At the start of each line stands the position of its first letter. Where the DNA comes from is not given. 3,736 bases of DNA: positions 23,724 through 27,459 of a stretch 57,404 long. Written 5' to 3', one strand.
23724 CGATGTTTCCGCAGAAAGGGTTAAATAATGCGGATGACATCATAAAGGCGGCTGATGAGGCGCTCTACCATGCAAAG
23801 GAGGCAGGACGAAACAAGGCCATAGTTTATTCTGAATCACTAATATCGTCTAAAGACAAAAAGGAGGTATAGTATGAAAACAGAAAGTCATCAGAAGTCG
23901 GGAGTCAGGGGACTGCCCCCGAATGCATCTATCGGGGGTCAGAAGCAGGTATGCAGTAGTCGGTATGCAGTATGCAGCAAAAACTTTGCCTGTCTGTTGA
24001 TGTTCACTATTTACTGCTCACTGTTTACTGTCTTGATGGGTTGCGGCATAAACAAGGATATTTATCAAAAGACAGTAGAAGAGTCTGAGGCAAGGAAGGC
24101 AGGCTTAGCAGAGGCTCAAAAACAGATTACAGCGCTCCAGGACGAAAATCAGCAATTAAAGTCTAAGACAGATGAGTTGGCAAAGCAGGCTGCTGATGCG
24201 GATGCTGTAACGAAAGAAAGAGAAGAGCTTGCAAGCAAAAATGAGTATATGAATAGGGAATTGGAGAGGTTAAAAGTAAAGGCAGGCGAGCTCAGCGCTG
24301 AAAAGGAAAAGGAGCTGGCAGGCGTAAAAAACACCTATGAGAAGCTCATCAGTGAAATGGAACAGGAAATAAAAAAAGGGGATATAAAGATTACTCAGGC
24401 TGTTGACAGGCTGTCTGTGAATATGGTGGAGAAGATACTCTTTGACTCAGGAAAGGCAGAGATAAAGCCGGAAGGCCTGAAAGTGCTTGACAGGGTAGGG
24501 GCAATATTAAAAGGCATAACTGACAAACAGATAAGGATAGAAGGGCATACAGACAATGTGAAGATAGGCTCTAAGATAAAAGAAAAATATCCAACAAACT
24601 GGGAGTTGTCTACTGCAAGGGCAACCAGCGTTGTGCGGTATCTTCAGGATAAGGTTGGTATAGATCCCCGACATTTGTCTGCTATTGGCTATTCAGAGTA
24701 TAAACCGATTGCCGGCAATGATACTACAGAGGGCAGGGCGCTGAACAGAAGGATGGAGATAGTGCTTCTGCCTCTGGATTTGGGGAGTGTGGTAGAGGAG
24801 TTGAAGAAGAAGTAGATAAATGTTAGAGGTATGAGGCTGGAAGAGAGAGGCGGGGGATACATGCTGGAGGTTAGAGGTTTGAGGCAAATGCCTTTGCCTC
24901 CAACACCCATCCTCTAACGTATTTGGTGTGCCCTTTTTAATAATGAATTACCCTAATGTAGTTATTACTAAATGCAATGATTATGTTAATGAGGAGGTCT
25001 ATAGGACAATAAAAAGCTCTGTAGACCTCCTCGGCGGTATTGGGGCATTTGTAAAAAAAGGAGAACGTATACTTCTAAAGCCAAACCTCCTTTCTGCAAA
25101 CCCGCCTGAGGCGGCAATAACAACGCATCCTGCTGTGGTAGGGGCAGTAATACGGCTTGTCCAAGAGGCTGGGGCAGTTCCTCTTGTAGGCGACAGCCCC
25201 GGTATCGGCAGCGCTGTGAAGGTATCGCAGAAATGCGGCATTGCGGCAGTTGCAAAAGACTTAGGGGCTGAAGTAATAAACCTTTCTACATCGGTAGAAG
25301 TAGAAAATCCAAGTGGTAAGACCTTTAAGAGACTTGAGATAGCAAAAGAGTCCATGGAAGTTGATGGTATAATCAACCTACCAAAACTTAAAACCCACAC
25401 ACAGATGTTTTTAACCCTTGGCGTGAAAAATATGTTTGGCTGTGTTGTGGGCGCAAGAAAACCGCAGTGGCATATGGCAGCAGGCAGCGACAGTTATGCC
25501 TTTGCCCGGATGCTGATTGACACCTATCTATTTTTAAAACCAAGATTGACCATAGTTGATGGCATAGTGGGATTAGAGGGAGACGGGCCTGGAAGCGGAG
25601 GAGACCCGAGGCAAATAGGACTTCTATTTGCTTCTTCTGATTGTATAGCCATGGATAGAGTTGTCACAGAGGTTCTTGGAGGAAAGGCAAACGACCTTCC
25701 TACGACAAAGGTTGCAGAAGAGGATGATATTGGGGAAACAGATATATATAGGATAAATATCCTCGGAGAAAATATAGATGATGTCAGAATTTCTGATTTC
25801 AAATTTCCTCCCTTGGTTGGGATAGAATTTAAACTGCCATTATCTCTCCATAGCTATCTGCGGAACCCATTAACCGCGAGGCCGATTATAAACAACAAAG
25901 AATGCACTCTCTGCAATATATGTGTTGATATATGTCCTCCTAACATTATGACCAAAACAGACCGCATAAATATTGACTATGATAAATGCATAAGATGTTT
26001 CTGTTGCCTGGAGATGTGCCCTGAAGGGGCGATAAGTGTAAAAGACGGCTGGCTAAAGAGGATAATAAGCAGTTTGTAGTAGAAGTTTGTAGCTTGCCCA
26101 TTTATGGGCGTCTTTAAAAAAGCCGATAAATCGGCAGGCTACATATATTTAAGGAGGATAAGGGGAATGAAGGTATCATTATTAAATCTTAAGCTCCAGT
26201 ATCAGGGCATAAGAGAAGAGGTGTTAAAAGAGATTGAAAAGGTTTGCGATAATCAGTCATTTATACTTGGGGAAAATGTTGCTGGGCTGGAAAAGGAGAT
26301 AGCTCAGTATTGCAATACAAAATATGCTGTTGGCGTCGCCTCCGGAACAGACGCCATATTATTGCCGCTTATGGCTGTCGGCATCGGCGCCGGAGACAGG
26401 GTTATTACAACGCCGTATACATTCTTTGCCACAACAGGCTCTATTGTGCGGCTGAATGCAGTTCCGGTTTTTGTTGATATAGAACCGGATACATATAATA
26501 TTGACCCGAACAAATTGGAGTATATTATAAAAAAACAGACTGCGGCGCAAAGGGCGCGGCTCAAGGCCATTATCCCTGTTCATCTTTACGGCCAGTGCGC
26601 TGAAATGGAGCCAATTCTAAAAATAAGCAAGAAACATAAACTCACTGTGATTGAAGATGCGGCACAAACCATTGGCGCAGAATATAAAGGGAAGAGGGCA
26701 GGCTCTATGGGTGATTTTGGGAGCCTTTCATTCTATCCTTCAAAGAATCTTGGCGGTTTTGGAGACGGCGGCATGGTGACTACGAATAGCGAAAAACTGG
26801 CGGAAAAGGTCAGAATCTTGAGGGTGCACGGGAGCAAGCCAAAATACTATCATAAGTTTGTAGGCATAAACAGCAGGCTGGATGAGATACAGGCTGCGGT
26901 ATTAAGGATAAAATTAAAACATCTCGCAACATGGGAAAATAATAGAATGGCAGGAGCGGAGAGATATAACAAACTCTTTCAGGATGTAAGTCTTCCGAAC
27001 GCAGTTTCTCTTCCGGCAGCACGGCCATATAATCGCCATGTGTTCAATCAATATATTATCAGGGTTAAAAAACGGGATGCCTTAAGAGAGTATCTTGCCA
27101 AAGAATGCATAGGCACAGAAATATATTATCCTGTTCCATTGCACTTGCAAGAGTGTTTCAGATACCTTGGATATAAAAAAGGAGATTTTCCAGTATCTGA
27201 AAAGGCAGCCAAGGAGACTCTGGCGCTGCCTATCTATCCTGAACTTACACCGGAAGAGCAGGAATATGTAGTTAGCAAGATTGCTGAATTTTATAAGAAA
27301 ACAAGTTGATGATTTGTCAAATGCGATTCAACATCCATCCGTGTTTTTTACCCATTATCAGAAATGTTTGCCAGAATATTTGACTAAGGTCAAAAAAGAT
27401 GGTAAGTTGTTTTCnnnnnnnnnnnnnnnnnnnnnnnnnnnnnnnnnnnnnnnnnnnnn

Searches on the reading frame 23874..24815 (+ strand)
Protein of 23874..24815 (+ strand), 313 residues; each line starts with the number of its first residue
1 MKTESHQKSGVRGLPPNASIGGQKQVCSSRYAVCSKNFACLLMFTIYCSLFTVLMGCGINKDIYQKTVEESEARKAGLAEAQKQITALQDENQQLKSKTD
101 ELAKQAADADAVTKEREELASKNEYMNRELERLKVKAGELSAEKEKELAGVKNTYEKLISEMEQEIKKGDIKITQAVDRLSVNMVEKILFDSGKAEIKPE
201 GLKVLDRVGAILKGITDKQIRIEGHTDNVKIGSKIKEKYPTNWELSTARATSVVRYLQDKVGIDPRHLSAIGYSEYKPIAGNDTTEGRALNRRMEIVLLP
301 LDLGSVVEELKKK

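Call 6: search_protein_families(library=pfam, proteins=[window:23874-24815:+], max_evalue=0.001)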
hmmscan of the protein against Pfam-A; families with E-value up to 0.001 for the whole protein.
window:23874-24815:+ (313 aa): 2 families
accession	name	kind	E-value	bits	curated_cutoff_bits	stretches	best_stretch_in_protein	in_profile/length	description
PF00691.25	OmpA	-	8.2e-20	71.4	27.2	1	189-292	1-98/98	OmpA family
PF19745.5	FUT8_N_cat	-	3.5e-05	23.2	27.6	1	40-176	7-145/499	Alpha-(1,6)-fucosyltransferase N- and catalytic domains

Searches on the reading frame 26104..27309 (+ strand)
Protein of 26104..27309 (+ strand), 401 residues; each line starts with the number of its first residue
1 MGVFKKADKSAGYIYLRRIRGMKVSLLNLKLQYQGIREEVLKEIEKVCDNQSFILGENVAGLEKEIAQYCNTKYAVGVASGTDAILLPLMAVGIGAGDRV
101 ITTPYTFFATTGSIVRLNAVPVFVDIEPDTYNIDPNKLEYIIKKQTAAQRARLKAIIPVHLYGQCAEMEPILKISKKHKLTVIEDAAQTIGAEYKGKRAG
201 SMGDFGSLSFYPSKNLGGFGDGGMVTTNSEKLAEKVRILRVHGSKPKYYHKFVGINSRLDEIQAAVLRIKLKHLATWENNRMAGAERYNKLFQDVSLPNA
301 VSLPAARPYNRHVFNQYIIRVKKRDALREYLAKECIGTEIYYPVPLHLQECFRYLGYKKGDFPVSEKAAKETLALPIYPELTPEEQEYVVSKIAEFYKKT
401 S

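Call 6: search_protein_families(library=pfam, proteins=[window:26104-27309:+], max_evalue=0.001)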
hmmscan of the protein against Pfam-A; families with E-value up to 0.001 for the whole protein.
window:26104-27309:+ (401 aa): 3 families
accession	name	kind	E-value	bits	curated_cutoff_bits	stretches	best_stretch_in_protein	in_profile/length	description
PF01041.23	DegT_DnrJ_EryC1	-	5.9e-120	401.2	19.8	1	36-393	3-359/360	DegT/DnrJ/EryC1/StrS aminotransferase family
PF01212.27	Beta_elim_lyase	-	1.5e-06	28.2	27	1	57-244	32-228/288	Beta-eliminating lyase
PF00155.27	Aminotran_1_2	-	5.1e-05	23.1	19.7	1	61-183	46-183/361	Aminotransferase class I and II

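Call 54: search_protein_families(library=ncbifam, proteins=[window:26104-27309:+], max_evalue=0.00001)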
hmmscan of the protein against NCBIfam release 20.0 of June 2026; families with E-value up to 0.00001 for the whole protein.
window:26104-27309:+ (401 aa): 7 families
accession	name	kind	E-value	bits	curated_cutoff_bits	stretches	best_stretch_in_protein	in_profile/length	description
TIGR03588.1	PseC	equivalog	4.1e-71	239.9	423.5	1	34-395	7-378/380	UDP-4-amino-4,6-dideoxy-N-acetyl-beta-L-altrosamine transaminase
NF008687.0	PRK11706.1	equivalog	1.3e-62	211.8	375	1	62-397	36-374/375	dTDP-4-amino-4,6-dideoxygalactose transaminase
TIGR04181.1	NHT_00031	hypoth_equivalog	2e-62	211.2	420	1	55-376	28-357/359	LegC family aminotransferase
NF008658.2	PRK11658.1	equivalog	2.9e-55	187.5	631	1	35-396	11-376/379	UDP-4-amino-4-deoxy-L-arabinose aminotransferase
TIGR02379.1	ECA_wecE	subfamily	1.9e-54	184.9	434.85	1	66-397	40-375/376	dTDP-4-amino-4,6-dideoxy-D-glucose transaminase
NF011936.0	PRK15407.1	equivalog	2.3e-47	161.7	423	2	53-243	61-251/440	lipopolysaccharide biosynthesis protein RfbH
TIGR04427.1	PLP_DesI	equivalog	1.1e-43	149.9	650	1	37-389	31-375/390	dTDP-4-dehydro-6-deoxyglucose aminotransferase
